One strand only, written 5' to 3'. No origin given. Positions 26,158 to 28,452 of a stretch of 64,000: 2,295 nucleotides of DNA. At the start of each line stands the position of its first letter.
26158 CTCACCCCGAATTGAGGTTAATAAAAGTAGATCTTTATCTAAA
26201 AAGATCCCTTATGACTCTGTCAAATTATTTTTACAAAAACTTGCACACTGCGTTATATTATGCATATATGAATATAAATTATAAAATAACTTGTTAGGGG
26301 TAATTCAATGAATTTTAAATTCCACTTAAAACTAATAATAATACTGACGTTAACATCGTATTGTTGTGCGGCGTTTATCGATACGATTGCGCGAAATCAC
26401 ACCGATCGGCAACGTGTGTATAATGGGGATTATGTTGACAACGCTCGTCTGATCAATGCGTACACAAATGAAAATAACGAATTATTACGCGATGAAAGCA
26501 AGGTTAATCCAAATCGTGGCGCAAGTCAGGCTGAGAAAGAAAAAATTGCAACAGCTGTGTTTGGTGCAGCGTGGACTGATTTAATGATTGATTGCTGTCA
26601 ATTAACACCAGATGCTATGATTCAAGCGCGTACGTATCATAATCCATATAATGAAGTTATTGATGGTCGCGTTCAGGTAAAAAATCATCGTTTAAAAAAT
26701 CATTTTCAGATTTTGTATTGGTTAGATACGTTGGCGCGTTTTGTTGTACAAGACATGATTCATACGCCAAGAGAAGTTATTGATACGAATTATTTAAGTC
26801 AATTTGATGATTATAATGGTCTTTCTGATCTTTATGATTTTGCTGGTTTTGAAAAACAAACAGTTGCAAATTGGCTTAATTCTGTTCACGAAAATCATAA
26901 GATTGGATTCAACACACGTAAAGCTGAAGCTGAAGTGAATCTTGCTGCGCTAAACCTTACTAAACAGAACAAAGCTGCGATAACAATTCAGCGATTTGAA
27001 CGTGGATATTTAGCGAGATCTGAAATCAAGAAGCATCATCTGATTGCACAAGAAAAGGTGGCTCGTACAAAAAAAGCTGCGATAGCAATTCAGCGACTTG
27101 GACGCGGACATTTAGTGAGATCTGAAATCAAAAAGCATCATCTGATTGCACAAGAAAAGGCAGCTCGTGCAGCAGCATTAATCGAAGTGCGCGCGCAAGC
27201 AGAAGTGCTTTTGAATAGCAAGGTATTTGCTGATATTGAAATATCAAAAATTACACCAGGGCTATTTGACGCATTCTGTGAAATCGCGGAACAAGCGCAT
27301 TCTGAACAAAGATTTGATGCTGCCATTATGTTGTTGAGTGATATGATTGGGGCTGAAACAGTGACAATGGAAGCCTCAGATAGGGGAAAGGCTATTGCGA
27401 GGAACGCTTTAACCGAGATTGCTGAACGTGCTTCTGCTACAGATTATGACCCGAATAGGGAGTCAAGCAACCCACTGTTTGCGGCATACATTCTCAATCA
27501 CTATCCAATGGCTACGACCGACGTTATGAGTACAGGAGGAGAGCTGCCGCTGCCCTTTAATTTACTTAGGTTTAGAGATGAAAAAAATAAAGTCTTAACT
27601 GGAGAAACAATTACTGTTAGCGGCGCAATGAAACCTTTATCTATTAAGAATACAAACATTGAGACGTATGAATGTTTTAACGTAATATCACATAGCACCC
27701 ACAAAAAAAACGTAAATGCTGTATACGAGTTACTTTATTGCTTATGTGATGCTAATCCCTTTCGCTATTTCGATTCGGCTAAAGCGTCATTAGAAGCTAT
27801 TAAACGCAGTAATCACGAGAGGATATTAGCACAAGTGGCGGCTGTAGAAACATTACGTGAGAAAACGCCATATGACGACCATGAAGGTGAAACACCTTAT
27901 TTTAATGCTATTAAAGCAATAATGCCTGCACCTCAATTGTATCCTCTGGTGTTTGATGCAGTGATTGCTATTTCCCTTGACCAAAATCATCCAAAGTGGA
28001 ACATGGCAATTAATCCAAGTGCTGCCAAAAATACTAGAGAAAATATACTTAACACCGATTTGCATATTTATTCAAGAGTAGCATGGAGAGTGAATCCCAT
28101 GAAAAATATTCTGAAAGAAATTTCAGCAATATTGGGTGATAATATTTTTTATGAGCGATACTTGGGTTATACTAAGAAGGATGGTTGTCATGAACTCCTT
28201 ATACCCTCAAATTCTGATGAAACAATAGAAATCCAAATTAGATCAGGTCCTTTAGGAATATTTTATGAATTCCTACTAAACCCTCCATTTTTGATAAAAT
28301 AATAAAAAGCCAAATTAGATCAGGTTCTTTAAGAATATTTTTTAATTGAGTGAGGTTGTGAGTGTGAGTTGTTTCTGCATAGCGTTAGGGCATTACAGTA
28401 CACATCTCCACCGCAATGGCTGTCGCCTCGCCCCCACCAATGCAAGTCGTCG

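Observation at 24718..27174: Perfect eukaryote-type IQ calmodulin-binding motifs, copy number expanded by a 102-bp internal duplication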

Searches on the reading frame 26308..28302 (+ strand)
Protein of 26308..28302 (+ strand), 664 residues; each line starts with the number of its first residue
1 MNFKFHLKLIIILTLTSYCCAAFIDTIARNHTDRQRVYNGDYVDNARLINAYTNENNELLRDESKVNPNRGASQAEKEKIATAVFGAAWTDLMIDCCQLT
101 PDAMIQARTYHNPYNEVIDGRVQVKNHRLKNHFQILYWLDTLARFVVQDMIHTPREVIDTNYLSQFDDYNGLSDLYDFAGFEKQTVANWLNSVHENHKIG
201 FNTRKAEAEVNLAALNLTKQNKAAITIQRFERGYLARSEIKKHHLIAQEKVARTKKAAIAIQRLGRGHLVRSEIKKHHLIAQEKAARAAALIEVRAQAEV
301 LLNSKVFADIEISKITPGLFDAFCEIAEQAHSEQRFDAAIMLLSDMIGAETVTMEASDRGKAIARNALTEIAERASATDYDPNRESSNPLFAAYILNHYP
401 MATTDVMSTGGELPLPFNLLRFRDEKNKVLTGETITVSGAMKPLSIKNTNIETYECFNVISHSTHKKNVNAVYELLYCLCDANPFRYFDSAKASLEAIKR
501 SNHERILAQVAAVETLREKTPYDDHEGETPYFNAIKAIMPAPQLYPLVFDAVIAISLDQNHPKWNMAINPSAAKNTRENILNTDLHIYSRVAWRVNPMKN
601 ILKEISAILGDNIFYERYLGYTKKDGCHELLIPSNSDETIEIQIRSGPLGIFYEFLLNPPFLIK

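Call 3: search_protein_families(library=pfam, proteins=[window:26308-28302:+], max_evalue=10)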
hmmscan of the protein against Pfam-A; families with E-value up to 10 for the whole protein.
window:26308-28302:+ (664 aa): 3 families
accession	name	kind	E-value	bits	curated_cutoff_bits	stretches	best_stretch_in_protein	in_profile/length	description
PF00612.33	IQ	-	1.1e-09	37.6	20.3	2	222-240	2-20/21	IQ calmodulin-binding motif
PF11219.13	DUF3014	-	0.12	13.1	25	0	433-482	29-78/156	Protein of unknown function (DUF3014)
PF08775.15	ParB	-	0.14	13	25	1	166-224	9-68/126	ParB family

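Call 6: find_homologous_proteins(query=window:26308-28302:+, max_evalue=0.001)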
Query window:26308-28302:+ (664 aa): 5 proteins with E <= 0.001 among 8000 candidates.
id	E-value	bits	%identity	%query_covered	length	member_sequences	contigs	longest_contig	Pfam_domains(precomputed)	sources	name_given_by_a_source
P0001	0.0e+0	1371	93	98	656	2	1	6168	PF00612.34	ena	-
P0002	2.1e-275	933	67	98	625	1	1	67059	-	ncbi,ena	-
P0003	1.5e-56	210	54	31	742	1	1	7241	PF08238.19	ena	-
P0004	4.5e-54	202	52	31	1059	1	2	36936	PF08238.19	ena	-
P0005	1.4e-50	190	50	30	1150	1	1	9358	PF08238.19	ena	-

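Call 7: search_solved_structures(query=window:26308-28302:+, max_evalue=1, show_alignments=2)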
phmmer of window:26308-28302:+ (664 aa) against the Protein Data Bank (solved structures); distinct sequences matched with E-value up to 1: 1.
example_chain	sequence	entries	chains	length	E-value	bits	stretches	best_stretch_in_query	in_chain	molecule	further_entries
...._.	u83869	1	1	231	0.57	11.5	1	273-336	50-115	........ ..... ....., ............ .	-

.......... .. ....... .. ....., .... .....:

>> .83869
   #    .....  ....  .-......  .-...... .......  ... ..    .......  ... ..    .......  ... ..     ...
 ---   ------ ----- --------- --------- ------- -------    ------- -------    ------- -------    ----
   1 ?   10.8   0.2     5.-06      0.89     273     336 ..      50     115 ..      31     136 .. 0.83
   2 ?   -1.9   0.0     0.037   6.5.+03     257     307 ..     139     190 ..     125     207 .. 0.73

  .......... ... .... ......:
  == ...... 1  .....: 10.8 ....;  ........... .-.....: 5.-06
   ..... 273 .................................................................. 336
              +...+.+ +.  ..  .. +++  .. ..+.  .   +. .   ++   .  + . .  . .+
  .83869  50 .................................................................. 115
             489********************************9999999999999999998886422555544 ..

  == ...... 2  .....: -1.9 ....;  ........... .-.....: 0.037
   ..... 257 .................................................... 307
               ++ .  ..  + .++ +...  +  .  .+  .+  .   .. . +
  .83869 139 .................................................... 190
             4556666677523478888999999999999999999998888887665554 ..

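Call 9: list_cluster_members(proteins=[P0001, P0002, window:26308-28302:+])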
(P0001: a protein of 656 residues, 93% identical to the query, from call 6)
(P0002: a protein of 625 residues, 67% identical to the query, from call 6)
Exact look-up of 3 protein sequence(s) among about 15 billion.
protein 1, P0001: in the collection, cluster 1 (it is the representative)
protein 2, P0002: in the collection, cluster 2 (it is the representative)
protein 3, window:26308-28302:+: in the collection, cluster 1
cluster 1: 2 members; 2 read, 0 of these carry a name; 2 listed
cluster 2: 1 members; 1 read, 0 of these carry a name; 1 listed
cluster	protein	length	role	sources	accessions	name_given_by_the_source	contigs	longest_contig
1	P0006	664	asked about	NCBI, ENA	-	-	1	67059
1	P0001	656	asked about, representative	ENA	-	-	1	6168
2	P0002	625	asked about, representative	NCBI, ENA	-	-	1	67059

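Call 10: find_encoding_contigs(protein=P0001, flank=10000)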
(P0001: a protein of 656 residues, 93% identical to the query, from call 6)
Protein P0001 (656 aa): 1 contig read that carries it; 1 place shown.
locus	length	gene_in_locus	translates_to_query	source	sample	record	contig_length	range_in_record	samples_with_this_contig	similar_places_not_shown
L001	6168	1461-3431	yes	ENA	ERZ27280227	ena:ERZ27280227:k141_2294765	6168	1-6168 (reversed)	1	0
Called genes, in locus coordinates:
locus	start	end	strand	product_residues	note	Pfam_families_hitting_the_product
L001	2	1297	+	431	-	?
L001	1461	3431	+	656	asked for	PF00612:IQ (faint)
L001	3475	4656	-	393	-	PF00108:Thiolase_N, PF02803:Thiolase_C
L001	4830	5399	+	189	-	-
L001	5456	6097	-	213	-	PF01596:Methyltransf_3, PF13578:Methyltransf_24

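Call 11: find_encoding_contigs(protein=P0002, flank=10000)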
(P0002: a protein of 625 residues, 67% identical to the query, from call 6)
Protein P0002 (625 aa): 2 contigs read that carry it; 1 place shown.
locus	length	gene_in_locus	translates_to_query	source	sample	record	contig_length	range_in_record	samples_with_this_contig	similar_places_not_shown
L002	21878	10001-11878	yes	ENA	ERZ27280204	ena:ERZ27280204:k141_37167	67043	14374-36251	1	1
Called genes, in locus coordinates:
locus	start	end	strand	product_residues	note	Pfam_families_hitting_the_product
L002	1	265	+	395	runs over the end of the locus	PF01702:TGT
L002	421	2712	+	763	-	-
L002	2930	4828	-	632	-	PF02705:K_trans, PF22776:K_trans_C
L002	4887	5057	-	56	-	-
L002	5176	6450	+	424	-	PF00464:SHMT, PF01041:DegT_DnrJ_EryC1 (weak)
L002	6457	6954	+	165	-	PF22811:Zn_ribbon_NrdR, PF03477:ATP-cone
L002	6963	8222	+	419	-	PF01595:CNNM, PF00571:CBS, PF03471:CorC_HlyC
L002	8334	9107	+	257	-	PF02405:MlaE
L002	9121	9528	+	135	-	PF01934:HepT-like (weak), PF08780:NTase_sub_bind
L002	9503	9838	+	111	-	PF01909:NTP_transf_2, PF18765:Polbeta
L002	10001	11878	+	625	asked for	-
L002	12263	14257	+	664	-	PF00612:IQ (faint)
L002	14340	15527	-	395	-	PF00108:Thiolase_N, PF02803:Thiolase_C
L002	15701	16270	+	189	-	-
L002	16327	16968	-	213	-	PF01596:Methyltransf_3, PF13578:Methyltransf_24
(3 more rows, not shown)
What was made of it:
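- The genes sit in a contiguous bacterial contig between mlaE plus a HepT/MNT pair and thiolase, rbfA, infB and nusA (call 11).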

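Call 23: search_protein_representatives(protein=window:26308-28302:+)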
Query: 664 residues. Proteins with E-value up to 0.001 (for the whole library): 16; up to 1e-10: 11; up to 1e-30: 4. The best 16 are listed.
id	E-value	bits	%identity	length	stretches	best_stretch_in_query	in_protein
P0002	6.8e-276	932.9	73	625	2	256-664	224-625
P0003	4.8e-57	210.0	55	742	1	1-209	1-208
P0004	1.4e-54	201.8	54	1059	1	1-203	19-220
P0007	4.5e-48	180.3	52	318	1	1-201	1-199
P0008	4.3e-19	84.6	46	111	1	13-110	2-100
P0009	1.5e-18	82.9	53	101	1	1-95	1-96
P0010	1.9e-17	79.2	44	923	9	218-278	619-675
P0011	1.2e-16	76.5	37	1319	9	220-276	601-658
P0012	3.3e-15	71.8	38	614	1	42-209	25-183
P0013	1.2e-12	63.3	39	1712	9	203-288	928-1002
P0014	6.2e-12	61.0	33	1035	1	1-214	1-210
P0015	6.0e-10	54.4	35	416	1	45-215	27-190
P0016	2.7e-07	45.6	30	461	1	3-193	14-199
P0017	1.5e-05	39.9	41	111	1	38-136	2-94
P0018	7.3e-05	37.6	34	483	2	3-86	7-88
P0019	8.7e-04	34.1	36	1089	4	215-273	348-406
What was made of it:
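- The linker's only outside matches are eukaryotic (call 23).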

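Call 24: search_protein_families(library=pfam, proteins=[P0004], max_evalue=0.1)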
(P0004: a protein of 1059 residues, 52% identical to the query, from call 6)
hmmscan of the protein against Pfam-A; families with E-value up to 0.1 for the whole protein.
P0004 (1059 aa): 5 families
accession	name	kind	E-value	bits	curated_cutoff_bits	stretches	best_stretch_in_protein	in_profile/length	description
PF08238.18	Sel1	-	2.4e-18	66.3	30.7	2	844-876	5-36/36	Sel1 repeat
PF20308.4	TPR-S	-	0.0024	18.9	27.6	0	671-778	4-89/102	Tetratricopeptide Repeats-Sensor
PF25170.1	TPR_WDR35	-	0.0032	17.8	27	0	558-594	2-33/68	WD repeat-containing protein 35, TPR repeats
PF13424.12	TPR_12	-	0.0044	17.6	30.1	0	961-997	17-56/77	Tetratricopeptide repeat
PF07719.23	TPR_2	-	0.041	14.5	27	0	814-832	16-34/34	Tetratricopeptide repeat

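Call 29: find_homologous_proteins(query=A3, max_evalue=0.001)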
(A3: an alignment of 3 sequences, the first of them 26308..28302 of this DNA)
Query A3 (3 sequences) (664 aa, profile of the alignment): 5 proteins with E <= 0.001 among 8000 candidates.
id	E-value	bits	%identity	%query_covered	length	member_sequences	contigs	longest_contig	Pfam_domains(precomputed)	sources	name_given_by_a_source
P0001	0.0e+0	1240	93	98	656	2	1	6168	PF00612.34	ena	-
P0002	0.0e+0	1238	67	98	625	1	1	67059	-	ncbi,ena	-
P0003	1.1e-73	267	54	31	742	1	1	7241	PF08238.19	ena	-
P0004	6.1e-67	245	52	31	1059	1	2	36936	PF08238.19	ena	-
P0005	2.4e-65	239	50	30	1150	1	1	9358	PF08238.19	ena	-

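Call 41: predict_structure(alignment_id=A1)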
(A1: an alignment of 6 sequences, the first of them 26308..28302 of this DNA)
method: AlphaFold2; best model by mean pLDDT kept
length: 664 residues; sequences in the alignment: 6
mean_pLDDT: 36.8   pTM: 0.24
mean pLDDT of the five models: 36.8, 36.8, 35.7, 35.3, 34.4
residues with pLDDT >= 90: 0; 70-90: 5; 50-70: 87; < 50: 572
segments of 3 or more residues with pLDDT < 50: 1-115, 124-132, 178-181, 199-292, 304-315, 330-342, 344-664
pLDDT, mean of each block of 10 residues (from residue 1): 28 32 28 30 27 32 35 43 41 40 38 46 48 53 56 59 64 54 60 51 42 31 26 29 34 35 33 34 41 53 46 50 53 46 46 45 45 37 36 29 22 27 35 31 26 23 24 30 29 31 38 41 40 41 33 29 30 28 26 29 27 30 26 28 29 29 23
secondary structure, 60 per line:
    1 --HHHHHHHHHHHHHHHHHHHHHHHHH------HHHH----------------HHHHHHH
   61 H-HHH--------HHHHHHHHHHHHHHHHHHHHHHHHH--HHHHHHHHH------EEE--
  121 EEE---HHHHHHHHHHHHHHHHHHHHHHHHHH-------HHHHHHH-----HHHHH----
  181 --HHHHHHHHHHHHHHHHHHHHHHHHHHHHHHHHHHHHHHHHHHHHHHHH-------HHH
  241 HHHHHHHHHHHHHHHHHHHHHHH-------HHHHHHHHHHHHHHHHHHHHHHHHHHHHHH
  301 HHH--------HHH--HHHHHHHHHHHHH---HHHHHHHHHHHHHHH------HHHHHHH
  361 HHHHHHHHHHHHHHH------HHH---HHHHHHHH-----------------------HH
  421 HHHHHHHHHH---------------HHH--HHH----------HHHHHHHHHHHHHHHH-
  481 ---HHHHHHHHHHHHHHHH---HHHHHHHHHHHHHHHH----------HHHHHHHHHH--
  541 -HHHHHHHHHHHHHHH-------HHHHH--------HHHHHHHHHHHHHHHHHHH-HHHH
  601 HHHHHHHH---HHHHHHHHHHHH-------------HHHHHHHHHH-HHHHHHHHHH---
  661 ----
elements in order (helices of 4 or more, strands of 3 or more residues): H3-27 H34-37 H54-61 H74-98 H101-109 E116-118 E121-123 H127-152 H160-166 H172-176 H183-230 H238-263 H271-303 H317-329 H333-347 H354-375 H388-395 H419-430 H464-479 H484-499 H503-518 H529-538 H542-556 H564-568 H577-595 H597-608 H612-623 H637-646 H648-657
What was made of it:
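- On IQ calmodulin-binding motif (Pfam PF00612): It is helical but broken at each RG (call 41).
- At that confidence it even breaks the helix at each RG (call 41), so helicity and exposure remain undemonstrated.
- Tried and rejected: Mean pLDDT 36.8, so it could not be used for fold search or to judge the linker (call 41).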

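Call 63: search_protein_families(library=pfam, proteins=[P0012, P0014, P0015, P0016, P0018, P0007, L001:2-1297:+], max_evalue=0.01)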
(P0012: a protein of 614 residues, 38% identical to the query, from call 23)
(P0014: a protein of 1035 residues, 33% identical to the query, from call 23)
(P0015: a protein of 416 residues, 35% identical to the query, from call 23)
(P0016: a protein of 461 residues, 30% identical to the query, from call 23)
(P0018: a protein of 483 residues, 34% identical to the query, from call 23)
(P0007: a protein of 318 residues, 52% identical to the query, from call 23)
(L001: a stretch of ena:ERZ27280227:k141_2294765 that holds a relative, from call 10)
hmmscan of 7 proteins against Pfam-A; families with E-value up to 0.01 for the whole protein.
P0012 (614 aa): 1 family
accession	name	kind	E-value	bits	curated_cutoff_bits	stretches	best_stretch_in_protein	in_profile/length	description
PF08238.18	Sel1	-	7.4e-09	36.3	30.7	1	580-610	2-32/36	Sel1 repeat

P0014 (1035 aa): 3 families
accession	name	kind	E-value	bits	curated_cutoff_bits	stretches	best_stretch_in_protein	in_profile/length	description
PF10274.15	ParcG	-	8.8e-05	23.2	22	0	223-278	87-142/183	Parkin co-regulated protein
PF20623.4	Sgo0707_N2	-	0.0025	17.7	27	0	341-407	55-122/141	Sgo0707 N2 domain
PF13487.12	HD_5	-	0.008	16.4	27.2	0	578-630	39-91/170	HD domain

P0015 (416 aa): 0 families

P0016 (461 aa): 0 families

P0018 (483 aa): 0 families

P0007 (318 aa): 0 families

L001:2-1297:+ (431 aa): 1 family
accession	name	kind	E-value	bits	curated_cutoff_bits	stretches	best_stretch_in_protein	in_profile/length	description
PF08238.18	Sel1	-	3.4e-39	132.3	30.7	4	277-311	2-36/36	Sel1 repeat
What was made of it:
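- Closest known: Eukaryote-like repeat proteins. Same: Siblings of these two genes carry exactly such Sel1 and ankyrin arrays (calls 6, 24, 63).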

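Call 72: find_encoding_contigs(protein=P0004, flank=8000, max_places=2)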
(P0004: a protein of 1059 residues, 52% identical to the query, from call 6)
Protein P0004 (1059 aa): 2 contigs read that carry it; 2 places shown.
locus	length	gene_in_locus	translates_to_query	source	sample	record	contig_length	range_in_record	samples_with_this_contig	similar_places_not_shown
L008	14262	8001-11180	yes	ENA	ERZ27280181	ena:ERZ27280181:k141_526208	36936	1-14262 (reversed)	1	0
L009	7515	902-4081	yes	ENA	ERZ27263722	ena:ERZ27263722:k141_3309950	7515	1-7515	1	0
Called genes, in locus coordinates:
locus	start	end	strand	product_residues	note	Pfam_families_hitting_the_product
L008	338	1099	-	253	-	-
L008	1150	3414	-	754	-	-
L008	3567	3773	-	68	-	-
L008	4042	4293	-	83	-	-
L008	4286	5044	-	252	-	PF00142:Fer4_NifH (faint), PF01656:CbiA, PF02374:ArsA_ATPase (faint), PF06564:CBP_BcsQ (faint), PF09140:MipZ, PF10609:ParA, PF13614:AAA_31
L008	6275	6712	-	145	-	PF05443:ROS_MUCR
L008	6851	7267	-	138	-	PF00717:Peptidase_S24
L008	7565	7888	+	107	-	PF05406:WGR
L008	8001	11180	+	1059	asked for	PF08238:Sel1 (weak)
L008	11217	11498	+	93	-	PF08238:Sel1 (weak)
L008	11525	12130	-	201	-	-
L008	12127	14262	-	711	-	?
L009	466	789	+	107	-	PF05406:WGR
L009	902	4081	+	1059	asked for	PF08238:Sel1 (weak)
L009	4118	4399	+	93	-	PF08238:Sel1 (weak)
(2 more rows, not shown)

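Call 73: find_encoding_contigs(protein=P0003, flank=8000, max_places=2)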
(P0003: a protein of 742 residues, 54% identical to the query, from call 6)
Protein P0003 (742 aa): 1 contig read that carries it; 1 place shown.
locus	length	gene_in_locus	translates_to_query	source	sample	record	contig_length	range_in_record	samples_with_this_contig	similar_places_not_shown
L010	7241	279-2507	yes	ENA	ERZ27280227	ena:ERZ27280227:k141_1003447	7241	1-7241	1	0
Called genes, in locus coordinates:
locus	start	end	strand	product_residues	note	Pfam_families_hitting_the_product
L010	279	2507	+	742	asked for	PF08238:Sel1 (faint)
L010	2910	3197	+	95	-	PF02686:GatC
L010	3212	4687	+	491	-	PF01425:Amidase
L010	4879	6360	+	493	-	PF02934:GatB_N, PF02637:GatB_Yqey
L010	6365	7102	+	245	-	-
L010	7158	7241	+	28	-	?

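Call 74: find_encoding_contigs(protein=P0005, flank=8000, max_places=2)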
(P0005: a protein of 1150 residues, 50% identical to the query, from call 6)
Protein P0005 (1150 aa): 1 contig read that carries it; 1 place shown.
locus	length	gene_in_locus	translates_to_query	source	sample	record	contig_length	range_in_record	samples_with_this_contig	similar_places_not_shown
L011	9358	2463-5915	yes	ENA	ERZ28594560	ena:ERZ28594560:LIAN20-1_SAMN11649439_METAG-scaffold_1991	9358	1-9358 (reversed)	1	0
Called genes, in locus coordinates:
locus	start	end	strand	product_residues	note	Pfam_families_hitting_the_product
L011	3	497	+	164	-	?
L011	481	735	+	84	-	-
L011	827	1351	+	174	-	-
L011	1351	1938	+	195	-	PF14567:SUKH_5 (weak), PF09346:SMI1_KNR4, PF14568:SUKH_6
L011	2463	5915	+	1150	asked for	PF08238:Sel1 (faint)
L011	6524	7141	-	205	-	PF00239:Resolvase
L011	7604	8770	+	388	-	PF12784:PDDEXK_2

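Call 80: find_encoding_contigs(protein=window:26308-28302:+, flank=1000, max_places=6)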
Protein window:26308-28302:+ (664 aa): 2 contigs read that carry it; 1 place shown.
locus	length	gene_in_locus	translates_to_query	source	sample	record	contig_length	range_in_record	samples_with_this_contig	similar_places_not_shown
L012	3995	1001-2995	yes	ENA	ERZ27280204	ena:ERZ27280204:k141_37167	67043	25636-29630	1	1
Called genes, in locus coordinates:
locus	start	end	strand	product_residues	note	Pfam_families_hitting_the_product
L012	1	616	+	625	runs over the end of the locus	-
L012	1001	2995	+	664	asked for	PF00612:IQ (faint)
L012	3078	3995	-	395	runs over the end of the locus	PF00108:Thiolase_N, PF02803:Thiolase_C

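Call 83: search_protein_families(library=ncbifam, proteins=[window:26308-28302:+], max_evalue=0.1)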
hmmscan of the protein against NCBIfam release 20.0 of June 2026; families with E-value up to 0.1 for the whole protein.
window:26308-28302:+ (664 aa): 0 families
